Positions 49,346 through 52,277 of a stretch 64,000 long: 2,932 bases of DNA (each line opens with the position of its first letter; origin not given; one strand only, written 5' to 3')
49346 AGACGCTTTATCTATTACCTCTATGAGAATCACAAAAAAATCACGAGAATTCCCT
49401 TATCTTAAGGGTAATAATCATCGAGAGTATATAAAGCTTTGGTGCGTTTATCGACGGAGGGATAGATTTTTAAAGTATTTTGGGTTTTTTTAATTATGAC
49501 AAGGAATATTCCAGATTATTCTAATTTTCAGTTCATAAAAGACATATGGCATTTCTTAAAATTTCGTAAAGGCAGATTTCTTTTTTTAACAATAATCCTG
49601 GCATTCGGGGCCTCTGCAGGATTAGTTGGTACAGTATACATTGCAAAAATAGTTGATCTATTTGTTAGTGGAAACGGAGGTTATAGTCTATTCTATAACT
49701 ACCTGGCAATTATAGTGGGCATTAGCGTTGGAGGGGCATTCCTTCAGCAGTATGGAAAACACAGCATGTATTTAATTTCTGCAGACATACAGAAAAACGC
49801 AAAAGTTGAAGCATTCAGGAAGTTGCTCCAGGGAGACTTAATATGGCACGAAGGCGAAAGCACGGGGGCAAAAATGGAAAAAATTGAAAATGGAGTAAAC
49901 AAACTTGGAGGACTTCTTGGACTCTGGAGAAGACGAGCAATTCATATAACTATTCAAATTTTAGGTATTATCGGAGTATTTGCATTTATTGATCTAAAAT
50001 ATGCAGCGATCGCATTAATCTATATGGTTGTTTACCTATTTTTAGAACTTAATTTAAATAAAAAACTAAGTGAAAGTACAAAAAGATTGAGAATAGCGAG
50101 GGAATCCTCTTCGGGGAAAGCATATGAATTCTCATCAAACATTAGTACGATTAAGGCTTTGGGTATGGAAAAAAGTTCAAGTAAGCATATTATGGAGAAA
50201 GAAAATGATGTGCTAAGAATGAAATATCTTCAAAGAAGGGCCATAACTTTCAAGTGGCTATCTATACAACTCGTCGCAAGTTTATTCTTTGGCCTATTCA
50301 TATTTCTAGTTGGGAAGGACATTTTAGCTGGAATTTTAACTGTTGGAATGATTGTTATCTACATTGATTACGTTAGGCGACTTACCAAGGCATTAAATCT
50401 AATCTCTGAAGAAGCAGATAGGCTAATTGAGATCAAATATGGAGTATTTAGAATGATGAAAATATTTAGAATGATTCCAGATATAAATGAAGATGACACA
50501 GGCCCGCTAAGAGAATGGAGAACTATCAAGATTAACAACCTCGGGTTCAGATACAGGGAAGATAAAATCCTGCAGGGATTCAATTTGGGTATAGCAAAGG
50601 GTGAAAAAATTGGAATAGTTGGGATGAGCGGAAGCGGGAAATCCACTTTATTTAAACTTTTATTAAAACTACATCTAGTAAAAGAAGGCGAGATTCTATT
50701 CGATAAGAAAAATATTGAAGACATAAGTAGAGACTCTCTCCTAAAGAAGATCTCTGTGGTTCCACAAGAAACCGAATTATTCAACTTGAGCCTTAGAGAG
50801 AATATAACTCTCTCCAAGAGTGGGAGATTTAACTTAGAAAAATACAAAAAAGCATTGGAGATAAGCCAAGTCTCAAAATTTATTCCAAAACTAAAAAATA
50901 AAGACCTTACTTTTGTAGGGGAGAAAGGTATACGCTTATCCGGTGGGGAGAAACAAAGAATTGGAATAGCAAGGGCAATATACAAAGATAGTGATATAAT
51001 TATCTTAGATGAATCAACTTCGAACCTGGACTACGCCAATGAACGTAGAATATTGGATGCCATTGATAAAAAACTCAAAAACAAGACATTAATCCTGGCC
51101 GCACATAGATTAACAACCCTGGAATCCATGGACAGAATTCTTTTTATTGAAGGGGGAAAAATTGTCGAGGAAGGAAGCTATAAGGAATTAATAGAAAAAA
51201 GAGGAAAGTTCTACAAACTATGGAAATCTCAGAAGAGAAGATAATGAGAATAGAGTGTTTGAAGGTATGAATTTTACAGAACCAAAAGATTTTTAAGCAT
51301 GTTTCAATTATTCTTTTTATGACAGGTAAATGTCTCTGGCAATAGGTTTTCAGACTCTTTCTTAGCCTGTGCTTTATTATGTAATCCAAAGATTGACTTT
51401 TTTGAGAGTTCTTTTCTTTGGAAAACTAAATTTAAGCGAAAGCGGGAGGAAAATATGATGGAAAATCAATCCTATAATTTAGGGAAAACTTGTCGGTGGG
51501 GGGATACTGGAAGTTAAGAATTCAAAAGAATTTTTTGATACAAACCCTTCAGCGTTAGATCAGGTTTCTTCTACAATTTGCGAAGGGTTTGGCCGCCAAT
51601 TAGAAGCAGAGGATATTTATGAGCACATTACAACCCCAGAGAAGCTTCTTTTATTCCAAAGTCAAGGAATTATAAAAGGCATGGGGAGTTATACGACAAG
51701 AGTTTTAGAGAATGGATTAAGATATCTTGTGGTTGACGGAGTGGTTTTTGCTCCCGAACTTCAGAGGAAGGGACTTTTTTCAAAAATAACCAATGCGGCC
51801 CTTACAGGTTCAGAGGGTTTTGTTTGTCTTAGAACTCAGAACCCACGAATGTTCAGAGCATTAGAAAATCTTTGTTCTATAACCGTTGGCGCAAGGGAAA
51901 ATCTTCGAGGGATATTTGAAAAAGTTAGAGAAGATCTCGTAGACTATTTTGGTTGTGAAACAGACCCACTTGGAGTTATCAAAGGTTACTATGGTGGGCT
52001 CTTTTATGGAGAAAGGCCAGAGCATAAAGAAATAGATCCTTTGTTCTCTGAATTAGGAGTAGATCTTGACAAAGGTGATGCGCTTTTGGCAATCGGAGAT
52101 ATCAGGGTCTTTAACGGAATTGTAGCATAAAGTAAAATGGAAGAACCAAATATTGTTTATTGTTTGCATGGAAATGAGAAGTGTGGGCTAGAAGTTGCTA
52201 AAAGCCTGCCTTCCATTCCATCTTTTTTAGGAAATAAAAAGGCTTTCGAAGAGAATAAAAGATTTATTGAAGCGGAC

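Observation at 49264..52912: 3.5-kb insertion at the smc stop codon, bracketed by two synonymous-only versions of the smc 3' end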

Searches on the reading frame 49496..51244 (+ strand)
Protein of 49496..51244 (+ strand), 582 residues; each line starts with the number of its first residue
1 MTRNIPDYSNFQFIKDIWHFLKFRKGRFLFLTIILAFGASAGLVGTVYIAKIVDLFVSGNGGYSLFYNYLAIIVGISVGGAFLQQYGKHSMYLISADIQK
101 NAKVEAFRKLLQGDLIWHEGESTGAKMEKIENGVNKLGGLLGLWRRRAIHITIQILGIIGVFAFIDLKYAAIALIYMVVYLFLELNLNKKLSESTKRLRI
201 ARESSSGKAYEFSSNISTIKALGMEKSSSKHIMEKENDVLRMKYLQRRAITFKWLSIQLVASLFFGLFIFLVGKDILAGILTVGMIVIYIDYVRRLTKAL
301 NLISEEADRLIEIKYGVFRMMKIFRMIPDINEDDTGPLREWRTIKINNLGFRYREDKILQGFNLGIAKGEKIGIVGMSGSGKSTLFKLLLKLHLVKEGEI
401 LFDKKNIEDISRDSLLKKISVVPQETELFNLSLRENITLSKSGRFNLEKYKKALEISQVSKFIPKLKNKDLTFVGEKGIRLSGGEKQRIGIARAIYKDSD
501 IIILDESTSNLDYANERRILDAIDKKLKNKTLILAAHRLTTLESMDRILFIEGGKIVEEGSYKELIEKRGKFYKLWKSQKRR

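Call 7: search_protein_families(library=pfam, proteins=[window:49496-51244:+], max_evalue=0.01)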
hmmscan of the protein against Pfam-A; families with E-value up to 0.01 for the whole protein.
window:49496-51244:+ (582 aa): 7 families
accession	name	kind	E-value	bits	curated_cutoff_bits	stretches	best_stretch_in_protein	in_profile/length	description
PF00005.33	ABC_tran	-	4.2e-31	108.8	25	1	359-509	1-137/137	ABC transporter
PF00664.28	ABC_membrane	-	1.1e-19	71.7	28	1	29-294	2-268/274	ABC transporter transmembrane region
PF02463.25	SMC_N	-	8.7e-06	25.7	40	1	375-549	135-209/220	RecF/RecN/SMC N terminal domain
PF01926.29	MMR_HSR1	-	0.0064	17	21.9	0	371-397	1-26/113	50S ribosome-binding GTPase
PF01935.23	DUF87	-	0.0066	17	23.2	0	371-524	25-167/220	Helicase HerA, central domain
PF13238.12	AAA_18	-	0.0072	17.2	29.4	0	372-398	1-25/128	AAA domain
PF13304.12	AAA_21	-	0.0084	16.6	27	0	373-391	3-21/304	AAA domain, putative AbiEii toxin, Type IV TA system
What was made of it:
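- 49496..51244 (+): ABC exporter (fused permease and ATPase, 582 aa), island cargo. Pfam ABC_membrane and ABC_tran (call 7).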

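Call 20: find_homologous_proteins(query=window:49496-51244:+, max_evalue=1e-30)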
Query window:49496-51244:+ (582 aa): 3024 proteins with E <= 1e-30 among 8000 candidates; the best 120 are listed.
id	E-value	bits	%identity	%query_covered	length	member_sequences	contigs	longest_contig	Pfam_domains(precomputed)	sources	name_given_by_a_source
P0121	0.0e+0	1250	100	100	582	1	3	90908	PF00005.34,PF02463.26,PF00664.29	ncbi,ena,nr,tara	ncbi:hypothetical protein CMI41_04280 [Candidatus Pacearchaeota archaeon]|nr:hypothetical protein [C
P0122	4.6e-259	879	67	99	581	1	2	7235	PF00005.34,PF02463.26,PF00664.29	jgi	-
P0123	3.2e-249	846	65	100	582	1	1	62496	PF00005.34,PF02463.26,PF00664.29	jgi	jgi:ABC-type multidrug transport system fused ATPase/permease subunit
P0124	1.5e-248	844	67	99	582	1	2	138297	PF00005.34,PF02463.26,PF00664.29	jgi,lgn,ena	jgi:ABC-type multidrug transport system fused ATPase/permease subunit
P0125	1.5e-233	795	62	99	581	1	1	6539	PF00005.34,PF02463.26,PF00664.29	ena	-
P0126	2.3e-231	787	61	99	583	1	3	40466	PF00005.34,PF00664.29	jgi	-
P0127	7.4e-223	759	60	99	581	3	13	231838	PF00005.34,PF02463.26,PF00664.29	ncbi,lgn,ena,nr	ncbi:ABC transporter ATP-binding protein [archaeon]|nr:ABC transporter ATP-binding protein [archaeon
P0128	4.5e-222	757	59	99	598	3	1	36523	PF00005.34,PF02463.26,PF00664.29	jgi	-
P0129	7.0e-212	723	58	99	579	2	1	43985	PF00005.34,PF02463.26,PF00664.29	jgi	jgi:ABC-type multidrug transport system fused ATPase/permease subunit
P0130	4.1e-211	721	56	100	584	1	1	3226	PF00005.34,PF00664.29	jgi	-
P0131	1.9e-207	708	56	100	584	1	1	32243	PF00005.34,PF00664.29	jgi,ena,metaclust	metaclust:\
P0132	2.9e-207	708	56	98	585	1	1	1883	PF00005.34,PF02463.26,PF00664.29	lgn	-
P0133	1.3e-205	702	55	99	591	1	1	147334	PF00005.34,PF02463.26,PF00664.29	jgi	jgi:ABC-type multidrug transport system fused ATPase/permease subunit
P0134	3.1e-203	694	55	99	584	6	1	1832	PF00005.34,PF00664.29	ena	-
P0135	3.3e-202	691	55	99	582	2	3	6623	PF00005.34,PF02463.26,PF00664.29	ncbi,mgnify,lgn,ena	ncbi:MAG: ABC transporter ATP-binding protein [Nanoarchaeota archaeon]|mgnify:CR=1 FL=1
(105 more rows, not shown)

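Call 21: find_encoding_contigs(protein=P0124, flank=10000, max_places=3)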
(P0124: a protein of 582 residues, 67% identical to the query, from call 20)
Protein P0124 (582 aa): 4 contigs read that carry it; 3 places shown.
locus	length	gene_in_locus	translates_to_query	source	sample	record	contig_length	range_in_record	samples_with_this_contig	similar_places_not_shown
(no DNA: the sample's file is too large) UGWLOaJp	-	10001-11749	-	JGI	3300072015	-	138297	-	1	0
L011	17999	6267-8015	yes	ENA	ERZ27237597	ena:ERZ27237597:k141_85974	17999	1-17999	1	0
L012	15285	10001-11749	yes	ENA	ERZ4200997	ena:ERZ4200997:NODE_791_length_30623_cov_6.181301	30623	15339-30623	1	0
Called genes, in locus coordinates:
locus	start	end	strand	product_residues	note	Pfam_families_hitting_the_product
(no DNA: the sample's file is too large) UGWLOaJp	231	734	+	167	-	PF00300:His_Phos_1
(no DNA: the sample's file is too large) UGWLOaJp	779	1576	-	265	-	PF02245:Pur_DNA_glyco (faint)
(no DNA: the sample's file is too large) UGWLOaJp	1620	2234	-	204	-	-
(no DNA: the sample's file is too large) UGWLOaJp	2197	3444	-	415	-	-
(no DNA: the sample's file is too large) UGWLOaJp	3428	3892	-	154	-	-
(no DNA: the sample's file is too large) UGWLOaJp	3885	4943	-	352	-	PF26683:Tyr_recomb_halo_N (faint)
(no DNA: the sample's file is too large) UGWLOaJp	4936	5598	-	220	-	PF26683:Tyr_recomb_halo_N (faint)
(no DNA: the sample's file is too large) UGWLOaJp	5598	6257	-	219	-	PF26683:Tyr_recomb_halo_N (faint)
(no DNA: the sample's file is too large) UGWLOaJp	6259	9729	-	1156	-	PF00271:Helicase_C (weak)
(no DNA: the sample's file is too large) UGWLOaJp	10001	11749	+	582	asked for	PF00664:ABC_membrane, PF02463:SMC_N (faint), PF00005:ABC_tran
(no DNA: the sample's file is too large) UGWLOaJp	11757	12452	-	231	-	PF14099:Polysacc_lyase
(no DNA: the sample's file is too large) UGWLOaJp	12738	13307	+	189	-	PF01966:HD (weak)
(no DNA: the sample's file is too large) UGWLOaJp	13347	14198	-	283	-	PF01156:IU_nuc_hydro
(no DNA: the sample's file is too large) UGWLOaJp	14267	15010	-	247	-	PF18765:Polbeta (weak)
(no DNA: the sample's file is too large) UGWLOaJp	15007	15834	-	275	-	PF00149:Metallophos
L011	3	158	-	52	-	?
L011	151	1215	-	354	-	PF26683:Tyr_recomb_halo_N (faint)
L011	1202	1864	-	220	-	PF26683:Tyr_recomb_halo_N (faint)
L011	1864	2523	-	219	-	PF26683:Tyr_recomb_halo_N (faint)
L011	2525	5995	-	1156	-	PF00271:Helicase_C (weak)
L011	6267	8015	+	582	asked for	PF00664:ABC_membrane, PF02463:SMC_N (faint), PF00005:ABC_tran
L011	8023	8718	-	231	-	PF14099:Polysacc_lyase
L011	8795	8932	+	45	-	-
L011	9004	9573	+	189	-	PF01966:HD (weak)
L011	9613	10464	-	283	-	PF01156:IU_nuc_hydro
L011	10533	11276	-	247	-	PF18765:Polbeta (weak)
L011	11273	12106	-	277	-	PF00149:Metallophos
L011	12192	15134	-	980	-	PF11130:TraC_F_IV (weak), PF26593:TraC-like, PF01935:DUF87, PF19044:P-loop_TraG, PF12846:AAA_10 (weak)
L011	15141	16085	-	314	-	-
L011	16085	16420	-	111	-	PF04956:TrbC, PF18895:T4SS_pilin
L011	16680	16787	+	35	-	-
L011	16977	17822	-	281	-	PF13649:Methyltransf_25 (faint), PF13847:Methyltransf_31 (faint), PF08241:Methyltransf_11 (weak)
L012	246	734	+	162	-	PF00300:His_Phos_1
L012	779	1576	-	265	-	PF02245:Pur_DNA_glyco (faint)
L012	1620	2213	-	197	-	-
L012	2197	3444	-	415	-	-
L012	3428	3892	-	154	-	-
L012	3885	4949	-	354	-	PF26683:Tyr_recomb_halo_N (faint)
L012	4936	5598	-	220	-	PF26683:Tyr_recomb_halo_N (faint)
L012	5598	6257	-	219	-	PF26683:Tyr_recomb_halo_N (faint)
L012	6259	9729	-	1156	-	PF00271:Helicase_C (weak)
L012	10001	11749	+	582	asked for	PF00664:ABC_membrane, PF02463:SMC_N (faint), PF00005:ABC_tran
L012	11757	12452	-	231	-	PF14099:Polysacc_lyase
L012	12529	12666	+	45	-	-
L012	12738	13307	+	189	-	PF01966:HD (weak)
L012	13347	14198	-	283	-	PF01156:IU_nuc_hydro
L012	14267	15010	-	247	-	PF18765:Polbeta (weak)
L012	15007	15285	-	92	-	?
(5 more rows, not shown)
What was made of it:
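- A 67%-identical ABC homologue lies beside T4SS-like and tyrosine-recombinase-like genes in L011/L012 (call 21).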

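Call 22: find_encoding_contigs(protein=P0123, flank=10000, max_places=3)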
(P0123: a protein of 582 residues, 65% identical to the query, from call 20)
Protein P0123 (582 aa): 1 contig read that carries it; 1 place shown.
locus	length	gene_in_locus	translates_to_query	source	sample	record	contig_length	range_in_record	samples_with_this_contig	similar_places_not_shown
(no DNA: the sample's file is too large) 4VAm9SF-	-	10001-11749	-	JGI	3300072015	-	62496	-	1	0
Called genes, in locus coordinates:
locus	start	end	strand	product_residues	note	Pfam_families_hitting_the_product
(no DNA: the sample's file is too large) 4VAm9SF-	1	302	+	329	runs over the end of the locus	PF01636:APH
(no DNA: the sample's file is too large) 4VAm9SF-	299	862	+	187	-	-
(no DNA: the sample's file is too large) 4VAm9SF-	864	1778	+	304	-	PF01636:APH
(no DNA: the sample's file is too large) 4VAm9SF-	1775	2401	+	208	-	-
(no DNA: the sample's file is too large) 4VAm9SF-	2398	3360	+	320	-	PF01633:Choline_kinase (weak), PF01636:APH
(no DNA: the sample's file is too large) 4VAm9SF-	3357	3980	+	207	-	-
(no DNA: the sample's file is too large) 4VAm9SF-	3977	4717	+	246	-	-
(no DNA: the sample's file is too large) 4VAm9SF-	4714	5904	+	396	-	PF07690:MFS_1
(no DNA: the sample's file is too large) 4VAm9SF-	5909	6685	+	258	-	PF02811:PHP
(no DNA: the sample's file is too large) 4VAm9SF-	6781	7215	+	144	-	-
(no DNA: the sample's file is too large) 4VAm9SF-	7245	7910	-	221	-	PF00303:Thymidylat_synt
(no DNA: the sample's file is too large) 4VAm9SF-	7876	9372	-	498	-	-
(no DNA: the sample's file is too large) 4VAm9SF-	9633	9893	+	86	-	-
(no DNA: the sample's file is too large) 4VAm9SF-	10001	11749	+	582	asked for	PF00664:ABC_membrane, PF00005:ABC_tran, PF02463:SMC_N (weak)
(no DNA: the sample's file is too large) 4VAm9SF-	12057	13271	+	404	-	-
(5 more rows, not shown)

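Call 23: find_encoding_contigs(protein=P0122, flank=10000, max_places=3)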
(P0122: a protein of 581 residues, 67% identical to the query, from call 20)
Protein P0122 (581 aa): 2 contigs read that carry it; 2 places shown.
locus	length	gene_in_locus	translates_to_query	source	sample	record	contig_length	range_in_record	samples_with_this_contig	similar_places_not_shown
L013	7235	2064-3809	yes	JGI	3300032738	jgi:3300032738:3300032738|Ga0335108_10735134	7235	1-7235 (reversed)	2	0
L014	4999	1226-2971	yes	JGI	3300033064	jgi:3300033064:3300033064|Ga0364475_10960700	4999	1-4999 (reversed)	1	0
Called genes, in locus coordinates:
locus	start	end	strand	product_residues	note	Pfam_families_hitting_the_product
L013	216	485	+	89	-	-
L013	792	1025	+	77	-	-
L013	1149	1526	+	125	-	-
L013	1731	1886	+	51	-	PF26477:DUF8150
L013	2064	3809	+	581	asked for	PF00664:ABC_membrane, PF00005:ABC_tran, PF02463:SMC_N (weak)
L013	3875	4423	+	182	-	PF09339:HTH_IclR (faint), PF18765:Polbeta (weak)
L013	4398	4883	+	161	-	PF05168:HEPN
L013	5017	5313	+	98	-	-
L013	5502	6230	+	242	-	-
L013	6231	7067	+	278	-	-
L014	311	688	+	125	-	-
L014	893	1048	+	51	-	PF26477:DUF8150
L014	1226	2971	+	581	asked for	PF00664:ABC_membrane, PF00005:ABC_tran, PF02463:SMC_N (weak)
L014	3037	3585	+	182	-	PF09339:HTH_IclR (faint), PF18765:Polbeta (weak)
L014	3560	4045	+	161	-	PF05168:HEPN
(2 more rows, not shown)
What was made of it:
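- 49496..51244 (+): Best non-self homologue is 67% identical and lies in unrelated contexts (calls 20-23).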

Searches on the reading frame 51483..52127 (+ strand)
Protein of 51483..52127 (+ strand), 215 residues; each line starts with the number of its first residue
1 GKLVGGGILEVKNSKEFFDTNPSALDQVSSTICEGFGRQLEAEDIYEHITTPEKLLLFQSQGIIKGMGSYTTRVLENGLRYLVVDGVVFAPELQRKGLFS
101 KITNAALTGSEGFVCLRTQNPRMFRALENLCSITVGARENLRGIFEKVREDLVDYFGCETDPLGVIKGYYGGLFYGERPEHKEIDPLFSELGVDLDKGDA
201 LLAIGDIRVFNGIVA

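Call 62: search_protein_representatives(protein=window:51483-52127:+)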
Query: 215 residues. Proteins with E-value up to 0.001 (for the whole library): 113; up to 1e-10: 33; up to 1e-30: 5. The best 113 are listed.
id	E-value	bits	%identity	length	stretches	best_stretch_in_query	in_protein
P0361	1.4e-93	328.6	100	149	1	67-215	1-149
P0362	7.9e-54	198.6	49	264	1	7-205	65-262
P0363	4.7e-44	166.7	44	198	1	17-209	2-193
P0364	4.1e-41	157.1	44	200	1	9-205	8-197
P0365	4.4e-32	127.6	35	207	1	10-205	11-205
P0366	1.2e-30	122.9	37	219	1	6-205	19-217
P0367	9.7e-30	119.9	39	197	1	8-206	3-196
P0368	1.2e-29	119.6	37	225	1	9-205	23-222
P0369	1.4e-28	116.1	37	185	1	28-205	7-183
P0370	4.0e-27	111.4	38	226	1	11-205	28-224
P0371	9.2e-27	110.2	39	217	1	13-208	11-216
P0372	1.7e-26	109.3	38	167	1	41-205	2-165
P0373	3.0e-24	102.0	33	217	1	7-205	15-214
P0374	2.5e-23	99.0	34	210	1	13-205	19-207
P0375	2.5e-23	99.0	48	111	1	66-176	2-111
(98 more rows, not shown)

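Call 89: search_protein_families(library=pfam, proteins=[window:51483-52127:+, P0362, P0364, P0366, P0368], max_evalue=1)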
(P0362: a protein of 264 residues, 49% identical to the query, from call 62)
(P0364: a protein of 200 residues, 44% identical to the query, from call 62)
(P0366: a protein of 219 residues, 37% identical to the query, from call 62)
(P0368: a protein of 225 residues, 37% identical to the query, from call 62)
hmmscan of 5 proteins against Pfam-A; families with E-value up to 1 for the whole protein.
window:51483-52127:+ (215 aa): 1 family
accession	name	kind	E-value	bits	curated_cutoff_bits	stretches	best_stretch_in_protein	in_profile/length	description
PF23857.1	Phage_TAC_19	-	0.094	13.3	27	1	11-53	36-80/109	Phage tail chaperone protein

P0362 (264 aa): 4 families
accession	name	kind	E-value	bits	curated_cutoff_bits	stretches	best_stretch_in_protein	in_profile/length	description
PF13527.13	Acetyltransf_9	-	0.00016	22.1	25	1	79-165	6-99/127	Acetyltransferase (GNAT) domain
PF00583.31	Acetyltransf_1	-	0.00024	21.8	20.7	1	103-163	24-84/116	Acetyltransferase (GNAT) family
PF23857.1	Phage_TAC_19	-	0.0048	17.4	27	1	61-113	35-82/109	Phage tail chaperone protein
PF13508.13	Acetyltransf_7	-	0.02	15.7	27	1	111-169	3-62/84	Acetyltransferase (GNAT) domain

P0364 (200 aa): 3 families
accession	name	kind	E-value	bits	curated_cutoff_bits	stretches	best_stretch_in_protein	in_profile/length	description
PF00583.31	Acetyltransf_1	-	1.3e-05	25.9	20.7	1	39-106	20-86/116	Acetyltransferase (GNAT) family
PF13527.13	Acetyltransf_9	-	0.0024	18.3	25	1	22-106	8-99/127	Acetyltransferase (GNAT) domain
PF13508.13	Acetyltransf_7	-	0.005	17.6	27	1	52-106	3-54/84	Acetyltransferase (GNAT) domain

P0366 (219 aa): 0 families

P0368 (225 aa): 4 families
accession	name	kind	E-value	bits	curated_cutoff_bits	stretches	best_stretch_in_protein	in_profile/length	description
PF13527.13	Acetyltransf_9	-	7.3e-05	23.2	25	1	35-120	6-98/127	Acetyltransferase (GNAT) domain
PF00583.31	Acetyltransf_1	-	0.00017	22.2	20.7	1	51-119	17-84/116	Acetyltransferase (GNAT) family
PF13508.13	Acetyltransf_7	-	0.0069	17.2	27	1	67-111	3-45/84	Acetyltransferase (GNAT) domain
PF21096.2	RecA_C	-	0.043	14.4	27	1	28-50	34-56/57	RecA C-terminal domain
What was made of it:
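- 51455..52130 (+): GNAT-like gene with a conserved +1 frame break. The Shine-Dalgarno (ribosome-binding) motif and ATG open a short frame at 51455-51517. The main frame is open over 51483-52130. The proposed shift comes after AAA 51485-51487, with reading resuming at CTT 51489. Homologues pass the Acetyltransf_1 cut-off (call 89).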

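Call 90: search_solved_structures(query=window:51483-52127:+, max_evalue=1)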
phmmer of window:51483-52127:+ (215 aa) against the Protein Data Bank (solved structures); distinct sequences matched with E-value up to 1: 2.
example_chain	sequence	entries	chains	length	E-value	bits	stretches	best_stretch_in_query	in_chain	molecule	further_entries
1h2h_A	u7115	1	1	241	0.91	12.1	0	67-105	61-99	HYPOTHETICAL PROTEIN TM1643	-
1j5p_A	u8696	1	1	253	0.98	12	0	67-105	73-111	ASPARTATE DEHYDROGENASE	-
